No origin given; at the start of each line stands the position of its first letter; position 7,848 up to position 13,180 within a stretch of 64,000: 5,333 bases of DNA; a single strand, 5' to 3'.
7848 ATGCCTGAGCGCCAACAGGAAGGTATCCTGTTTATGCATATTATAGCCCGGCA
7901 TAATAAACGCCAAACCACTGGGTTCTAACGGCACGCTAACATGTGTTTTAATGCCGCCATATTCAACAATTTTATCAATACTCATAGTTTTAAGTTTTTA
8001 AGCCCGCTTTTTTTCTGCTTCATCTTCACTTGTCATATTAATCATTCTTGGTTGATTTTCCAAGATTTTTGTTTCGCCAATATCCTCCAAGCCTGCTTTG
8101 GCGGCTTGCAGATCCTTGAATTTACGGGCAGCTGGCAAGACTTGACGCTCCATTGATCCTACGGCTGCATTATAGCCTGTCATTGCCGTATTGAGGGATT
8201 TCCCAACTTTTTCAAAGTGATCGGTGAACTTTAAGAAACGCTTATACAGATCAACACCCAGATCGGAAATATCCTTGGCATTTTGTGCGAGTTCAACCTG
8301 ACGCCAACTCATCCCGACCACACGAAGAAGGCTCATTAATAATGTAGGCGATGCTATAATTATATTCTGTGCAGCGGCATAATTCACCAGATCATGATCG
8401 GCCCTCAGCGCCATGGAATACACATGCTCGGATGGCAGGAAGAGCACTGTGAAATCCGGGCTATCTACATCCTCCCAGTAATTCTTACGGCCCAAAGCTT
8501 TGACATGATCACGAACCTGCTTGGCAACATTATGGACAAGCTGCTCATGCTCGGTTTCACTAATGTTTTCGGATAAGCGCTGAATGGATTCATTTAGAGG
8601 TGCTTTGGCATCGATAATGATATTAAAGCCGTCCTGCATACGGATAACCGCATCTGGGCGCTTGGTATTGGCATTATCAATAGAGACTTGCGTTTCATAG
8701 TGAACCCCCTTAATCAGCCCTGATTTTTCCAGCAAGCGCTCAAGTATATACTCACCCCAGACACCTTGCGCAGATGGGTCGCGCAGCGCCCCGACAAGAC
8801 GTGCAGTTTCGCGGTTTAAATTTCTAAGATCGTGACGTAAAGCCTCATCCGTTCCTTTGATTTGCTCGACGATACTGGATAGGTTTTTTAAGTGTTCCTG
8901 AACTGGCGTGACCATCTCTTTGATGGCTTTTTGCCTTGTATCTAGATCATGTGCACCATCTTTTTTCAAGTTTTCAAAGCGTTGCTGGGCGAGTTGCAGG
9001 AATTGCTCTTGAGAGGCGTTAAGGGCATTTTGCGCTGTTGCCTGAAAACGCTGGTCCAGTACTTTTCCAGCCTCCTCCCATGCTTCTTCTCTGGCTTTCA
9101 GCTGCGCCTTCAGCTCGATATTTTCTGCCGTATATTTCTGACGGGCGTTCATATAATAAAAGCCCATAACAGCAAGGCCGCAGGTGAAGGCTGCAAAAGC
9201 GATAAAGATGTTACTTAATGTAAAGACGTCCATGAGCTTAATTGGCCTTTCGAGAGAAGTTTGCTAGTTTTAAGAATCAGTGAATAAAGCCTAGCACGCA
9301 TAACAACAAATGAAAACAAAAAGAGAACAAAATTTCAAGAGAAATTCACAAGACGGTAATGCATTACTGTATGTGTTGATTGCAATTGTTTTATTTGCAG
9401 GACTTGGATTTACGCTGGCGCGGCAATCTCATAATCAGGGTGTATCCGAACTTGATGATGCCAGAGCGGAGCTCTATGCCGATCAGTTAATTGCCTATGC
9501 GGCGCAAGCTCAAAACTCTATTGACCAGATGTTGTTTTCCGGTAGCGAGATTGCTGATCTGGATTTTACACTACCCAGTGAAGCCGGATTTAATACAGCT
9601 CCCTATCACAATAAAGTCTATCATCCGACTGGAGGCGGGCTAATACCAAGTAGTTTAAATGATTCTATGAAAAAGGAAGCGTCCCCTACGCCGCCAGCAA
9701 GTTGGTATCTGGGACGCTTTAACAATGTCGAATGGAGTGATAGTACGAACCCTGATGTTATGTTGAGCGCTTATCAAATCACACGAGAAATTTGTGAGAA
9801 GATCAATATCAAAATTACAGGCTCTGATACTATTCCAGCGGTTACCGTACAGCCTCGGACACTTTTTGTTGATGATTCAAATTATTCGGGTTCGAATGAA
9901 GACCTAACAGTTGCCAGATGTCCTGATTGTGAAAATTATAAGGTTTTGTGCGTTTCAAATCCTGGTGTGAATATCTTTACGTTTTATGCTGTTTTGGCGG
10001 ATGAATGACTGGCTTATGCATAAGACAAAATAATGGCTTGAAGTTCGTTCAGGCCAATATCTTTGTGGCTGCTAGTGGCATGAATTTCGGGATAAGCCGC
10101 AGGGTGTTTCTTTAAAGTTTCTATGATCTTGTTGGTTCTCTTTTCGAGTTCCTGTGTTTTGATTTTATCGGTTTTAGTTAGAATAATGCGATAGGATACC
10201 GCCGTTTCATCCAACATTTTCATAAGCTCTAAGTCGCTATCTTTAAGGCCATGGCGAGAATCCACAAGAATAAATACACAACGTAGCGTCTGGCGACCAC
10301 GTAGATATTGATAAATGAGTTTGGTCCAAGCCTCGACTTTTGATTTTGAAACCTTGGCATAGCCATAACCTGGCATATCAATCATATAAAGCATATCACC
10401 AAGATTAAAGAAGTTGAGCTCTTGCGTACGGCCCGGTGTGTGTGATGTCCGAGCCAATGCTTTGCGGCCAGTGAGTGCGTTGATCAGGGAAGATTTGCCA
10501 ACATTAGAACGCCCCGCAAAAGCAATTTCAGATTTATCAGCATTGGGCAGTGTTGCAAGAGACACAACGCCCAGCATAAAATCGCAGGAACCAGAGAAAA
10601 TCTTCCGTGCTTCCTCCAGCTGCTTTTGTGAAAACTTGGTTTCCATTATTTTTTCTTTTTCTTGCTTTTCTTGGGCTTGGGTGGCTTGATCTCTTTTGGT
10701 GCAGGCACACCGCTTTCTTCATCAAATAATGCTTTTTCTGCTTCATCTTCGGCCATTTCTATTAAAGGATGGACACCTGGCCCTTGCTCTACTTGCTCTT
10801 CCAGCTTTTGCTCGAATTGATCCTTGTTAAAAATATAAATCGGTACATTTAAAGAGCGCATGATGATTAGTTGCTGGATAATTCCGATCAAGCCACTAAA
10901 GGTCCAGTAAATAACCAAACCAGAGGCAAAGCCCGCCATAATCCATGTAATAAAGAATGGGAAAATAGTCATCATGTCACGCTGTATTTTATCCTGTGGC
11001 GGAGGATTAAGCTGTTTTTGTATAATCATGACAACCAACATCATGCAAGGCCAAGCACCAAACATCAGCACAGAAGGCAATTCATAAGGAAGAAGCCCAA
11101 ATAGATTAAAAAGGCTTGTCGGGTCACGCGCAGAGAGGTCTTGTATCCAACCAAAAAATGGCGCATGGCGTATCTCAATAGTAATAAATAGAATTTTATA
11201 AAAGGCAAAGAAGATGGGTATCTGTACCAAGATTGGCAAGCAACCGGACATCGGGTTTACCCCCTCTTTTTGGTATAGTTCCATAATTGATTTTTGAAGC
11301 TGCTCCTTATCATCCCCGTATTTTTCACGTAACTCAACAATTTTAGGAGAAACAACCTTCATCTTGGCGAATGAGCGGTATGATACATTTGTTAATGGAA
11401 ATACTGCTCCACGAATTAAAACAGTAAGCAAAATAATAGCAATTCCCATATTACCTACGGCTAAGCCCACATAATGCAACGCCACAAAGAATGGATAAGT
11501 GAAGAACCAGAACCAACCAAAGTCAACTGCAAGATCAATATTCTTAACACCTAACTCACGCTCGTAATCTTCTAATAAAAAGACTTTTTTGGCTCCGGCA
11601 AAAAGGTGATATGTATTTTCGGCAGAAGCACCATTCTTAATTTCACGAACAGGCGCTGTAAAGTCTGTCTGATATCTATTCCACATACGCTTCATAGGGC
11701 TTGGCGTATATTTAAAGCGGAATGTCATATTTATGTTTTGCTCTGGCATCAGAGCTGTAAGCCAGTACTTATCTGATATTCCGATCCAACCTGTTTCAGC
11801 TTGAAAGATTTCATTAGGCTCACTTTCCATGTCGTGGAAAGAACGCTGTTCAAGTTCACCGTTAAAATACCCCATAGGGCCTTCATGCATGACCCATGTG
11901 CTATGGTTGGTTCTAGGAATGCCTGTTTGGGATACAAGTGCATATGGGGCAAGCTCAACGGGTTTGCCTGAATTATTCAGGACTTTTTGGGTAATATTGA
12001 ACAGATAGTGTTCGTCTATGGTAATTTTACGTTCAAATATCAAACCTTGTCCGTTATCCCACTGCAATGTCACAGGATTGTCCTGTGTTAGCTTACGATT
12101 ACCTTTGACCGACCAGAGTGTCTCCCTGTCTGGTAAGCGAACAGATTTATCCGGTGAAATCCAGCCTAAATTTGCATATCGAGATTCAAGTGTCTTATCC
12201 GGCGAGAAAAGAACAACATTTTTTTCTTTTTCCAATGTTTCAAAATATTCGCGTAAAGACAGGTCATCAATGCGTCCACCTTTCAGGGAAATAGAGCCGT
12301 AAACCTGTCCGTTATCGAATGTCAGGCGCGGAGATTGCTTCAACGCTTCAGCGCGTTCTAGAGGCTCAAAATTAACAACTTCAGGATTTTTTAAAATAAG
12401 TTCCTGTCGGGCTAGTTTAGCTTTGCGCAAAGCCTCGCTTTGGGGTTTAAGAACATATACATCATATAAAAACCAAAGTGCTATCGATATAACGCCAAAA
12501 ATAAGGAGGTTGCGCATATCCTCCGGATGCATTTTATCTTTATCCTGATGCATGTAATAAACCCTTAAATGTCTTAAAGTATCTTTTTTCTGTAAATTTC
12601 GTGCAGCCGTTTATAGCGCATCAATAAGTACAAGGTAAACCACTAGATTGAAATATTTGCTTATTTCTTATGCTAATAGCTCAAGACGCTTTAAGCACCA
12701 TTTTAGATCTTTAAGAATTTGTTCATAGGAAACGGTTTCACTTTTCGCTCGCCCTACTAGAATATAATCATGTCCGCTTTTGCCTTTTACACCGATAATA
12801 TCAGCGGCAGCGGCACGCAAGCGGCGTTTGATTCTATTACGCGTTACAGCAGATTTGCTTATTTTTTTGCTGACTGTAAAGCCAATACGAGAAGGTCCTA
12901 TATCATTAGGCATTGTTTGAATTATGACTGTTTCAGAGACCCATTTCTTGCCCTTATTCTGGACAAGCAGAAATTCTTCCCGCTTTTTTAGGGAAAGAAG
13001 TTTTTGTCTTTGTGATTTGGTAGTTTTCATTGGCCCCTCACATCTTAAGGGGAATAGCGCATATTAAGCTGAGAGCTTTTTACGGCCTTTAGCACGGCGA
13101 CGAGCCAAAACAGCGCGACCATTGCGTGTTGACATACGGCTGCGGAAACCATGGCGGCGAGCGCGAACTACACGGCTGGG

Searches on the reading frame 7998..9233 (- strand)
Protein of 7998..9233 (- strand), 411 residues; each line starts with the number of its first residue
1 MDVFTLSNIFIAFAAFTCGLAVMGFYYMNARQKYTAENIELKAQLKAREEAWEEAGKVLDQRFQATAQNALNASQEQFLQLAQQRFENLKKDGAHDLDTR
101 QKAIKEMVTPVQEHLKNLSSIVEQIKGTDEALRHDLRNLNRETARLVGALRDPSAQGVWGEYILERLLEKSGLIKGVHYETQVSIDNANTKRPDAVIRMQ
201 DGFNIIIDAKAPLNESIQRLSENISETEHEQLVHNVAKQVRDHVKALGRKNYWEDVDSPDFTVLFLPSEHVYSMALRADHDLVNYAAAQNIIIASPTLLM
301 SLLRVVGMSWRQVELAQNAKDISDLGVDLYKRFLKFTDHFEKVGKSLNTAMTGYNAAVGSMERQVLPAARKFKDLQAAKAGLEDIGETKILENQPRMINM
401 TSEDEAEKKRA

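Call 35: search_protein_families(library=pfam, proteins=[window:7998-9233:-], max_evalue=0.00001)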
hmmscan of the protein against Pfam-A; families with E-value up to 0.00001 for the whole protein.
window:7998-9233:- (411 aa): 1 family
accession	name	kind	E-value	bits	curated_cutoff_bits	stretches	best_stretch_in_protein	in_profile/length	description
PF02646.22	RmuC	-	3.4e-82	276.3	26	1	102-379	12-288/291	RmuC family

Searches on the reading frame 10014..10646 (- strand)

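Call 36: search_protein_families(library=pfam, proteins=[window:10014-10646:-], max_evalue=0.00001)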
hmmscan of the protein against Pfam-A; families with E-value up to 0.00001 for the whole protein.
window:10014-10646:- (210 aa): 5 families
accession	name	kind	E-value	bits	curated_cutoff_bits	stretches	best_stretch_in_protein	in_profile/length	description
PF01926.29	MMR_HSR1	-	8.1e-21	74.7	21.9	1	40-158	1-113/113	50S ribosome-binding GTPase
PF02421.24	FeoB_N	-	1.4e-09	38.1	27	1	40-202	2-152/156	Ferrous iron transport protein B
PF03193.22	RsgA_GTPase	-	6.9e-09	36.2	30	0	37-94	105-168/174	RsgA GTPase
PF00350.29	Dynamin_N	-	1.5e-07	32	27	0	41-68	1-28/168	Dynamin family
PF00735.24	Septin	-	8.3e-07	29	26.2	0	123-196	116-188/280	Septin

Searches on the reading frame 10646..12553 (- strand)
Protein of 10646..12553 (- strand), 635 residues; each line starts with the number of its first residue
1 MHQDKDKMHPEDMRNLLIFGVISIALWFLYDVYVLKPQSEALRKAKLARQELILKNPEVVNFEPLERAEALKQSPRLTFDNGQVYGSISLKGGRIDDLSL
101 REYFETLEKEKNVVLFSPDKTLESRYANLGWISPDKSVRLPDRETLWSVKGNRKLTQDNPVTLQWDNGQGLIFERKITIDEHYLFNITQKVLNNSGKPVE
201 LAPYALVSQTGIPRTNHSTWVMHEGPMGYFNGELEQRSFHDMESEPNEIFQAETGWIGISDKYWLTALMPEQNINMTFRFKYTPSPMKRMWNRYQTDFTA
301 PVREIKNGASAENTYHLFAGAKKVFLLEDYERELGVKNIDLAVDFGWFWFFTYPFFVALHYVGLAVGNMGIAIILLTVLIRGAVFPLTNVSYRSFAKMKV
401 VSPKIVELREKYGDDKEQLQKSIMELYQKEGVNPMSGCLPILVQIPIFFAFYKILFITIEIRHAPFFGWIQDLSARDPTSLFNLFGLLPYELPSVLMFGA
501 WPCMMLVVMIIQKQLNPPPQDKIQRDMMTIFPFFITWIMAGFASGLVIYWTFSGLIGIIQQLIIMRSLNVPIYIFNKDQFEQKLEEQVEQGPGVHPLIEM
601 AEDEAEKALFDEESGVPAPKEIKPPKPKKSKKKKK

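Call 36: search_protein_families(library=pfam, proteins=[window:10646-12553:-], max_evalue=0.00001)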
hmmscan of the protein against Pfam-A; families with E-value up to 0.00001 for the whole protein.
window:10646-12553:- (635 aa): 2 families
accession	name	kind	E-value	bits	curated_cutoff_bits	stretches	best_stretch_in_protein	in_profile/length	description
PF14849.12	YidC_periplas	-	7.3e-73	246.4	24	1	76-357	1-282/283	YidC periplasmic domain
PF02096.25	60KD_IMP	-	2e-55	187.7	35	1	369-566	1-163/163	60Kd inner membrane protein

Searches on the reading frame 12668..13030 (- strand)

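Call 36: search_protein_families(library=pfam, proteins=[window:12668-13030:-], max_evalue=0.00001)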
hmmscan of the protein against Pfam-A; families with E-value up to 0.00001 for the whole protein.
window:12668-13030:- (120 aa): 1 family
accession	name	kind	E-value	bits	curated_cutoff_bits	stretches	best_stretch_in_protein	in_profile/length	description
PF00825.24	Ribonuclease_P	-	3.6e-26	91.8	22.3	1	12-116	5-108/109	Ribonuclease P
